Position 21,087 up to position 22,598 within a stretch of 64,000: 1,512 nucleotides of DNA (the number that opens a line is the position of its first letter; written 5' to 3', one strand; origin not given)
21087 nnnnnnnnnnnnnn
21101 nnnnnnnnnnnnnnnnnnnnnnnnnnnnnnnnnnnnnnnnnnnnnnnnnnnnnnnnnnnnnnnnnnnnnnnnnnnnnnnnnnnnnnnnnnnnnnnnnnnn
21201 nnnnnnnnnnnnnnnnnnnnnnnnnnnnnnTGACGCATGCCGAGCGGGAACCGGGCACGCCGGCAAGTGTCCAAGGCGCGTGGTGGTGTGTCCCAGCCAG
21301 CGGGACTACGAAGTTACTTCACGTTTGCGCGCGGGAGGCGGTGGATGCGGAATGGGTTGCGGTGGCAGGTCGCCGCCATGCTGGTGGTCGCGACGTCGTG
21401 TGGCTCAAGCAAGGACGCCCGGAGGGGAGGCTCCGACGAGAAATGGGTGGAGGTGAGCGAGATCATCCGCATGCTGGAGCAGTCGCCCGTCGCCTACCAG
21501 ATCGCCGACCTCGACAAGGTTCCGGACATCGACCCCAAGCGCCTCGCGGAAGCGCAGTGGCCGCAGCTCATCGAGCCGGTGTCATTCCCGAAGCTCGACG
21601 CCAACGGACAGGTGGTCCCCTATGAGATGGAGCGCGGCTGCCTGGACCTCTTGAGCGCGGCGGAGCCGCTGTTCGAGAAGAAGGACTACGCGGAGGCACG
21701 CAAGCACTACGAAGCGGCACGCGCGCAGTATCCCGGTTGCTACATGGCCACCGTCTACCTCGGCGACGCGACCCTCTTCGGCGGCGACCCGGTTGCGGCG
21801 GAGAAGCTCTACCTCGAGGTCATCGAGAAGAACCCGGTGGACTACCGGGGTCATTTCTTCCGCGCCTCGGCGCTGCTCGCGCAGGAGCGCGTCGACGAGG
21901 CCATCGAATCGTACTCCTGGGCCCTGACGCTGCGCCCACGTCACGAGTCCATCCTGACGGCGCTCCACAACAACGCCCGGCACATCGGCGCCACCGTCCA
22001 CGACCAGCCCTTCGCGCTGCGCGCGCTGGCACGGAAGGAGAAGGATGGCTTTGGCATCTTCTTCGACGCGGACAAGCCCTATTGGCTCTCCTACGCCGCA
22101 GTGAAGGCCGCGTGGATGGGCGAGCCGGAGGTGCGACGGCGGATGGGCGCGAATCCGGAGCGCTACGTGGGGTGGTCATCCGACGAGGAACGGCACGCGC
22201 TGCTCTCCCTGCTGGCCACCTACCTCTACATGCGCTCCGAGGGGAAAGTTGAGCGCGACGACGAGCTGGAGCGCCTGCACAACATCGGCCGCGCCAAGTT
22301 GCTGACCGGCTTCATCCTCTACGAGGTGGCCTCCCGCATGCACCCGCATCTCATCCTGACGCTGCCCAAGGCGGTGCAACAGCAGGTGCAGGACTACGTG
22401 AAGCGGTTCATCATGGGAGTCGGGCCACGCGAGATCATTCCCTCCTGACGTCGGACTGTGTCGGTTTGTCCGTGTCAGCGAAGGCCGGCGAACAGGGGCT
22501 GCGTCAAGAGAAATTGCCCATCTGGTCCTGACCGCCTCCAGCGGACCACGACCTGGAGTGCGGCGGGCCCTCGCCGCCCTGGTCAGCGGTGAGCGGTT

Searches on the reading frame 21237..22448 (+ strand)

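Call 48: search_protein_families(library=pfam, proteins=[window:21237-22448:+], max_evalue=0.00001)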
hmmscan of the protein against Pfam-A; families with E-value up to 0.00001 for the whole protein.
window:21237-22448:+ (403 aa): 5 families
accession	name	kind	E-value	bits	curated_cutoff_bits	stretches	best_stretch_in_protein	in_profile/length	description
PF13432.12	TPR_16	-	4.6e-13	49.8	32.7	1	183-234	11-62/65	Tetratricopeptide repeat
PF00515.34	TPR_1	-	9.7e-09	35.1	27.8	0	205-236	3-34/34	Tetratricopeptide repeat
PF07719.23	TPR_2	-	2.2e-08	34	27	0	145-167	11-33/34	Tetratricopeptide repeat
PF13428.12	TPR_14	-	2.9e-08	34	23.5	0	145-177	11-43/44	Tetratricopeptide repeat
PF14559.12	TPR_19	-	1.5e-07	32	25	0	145-202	1-58/68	Tetratricopeptide repeat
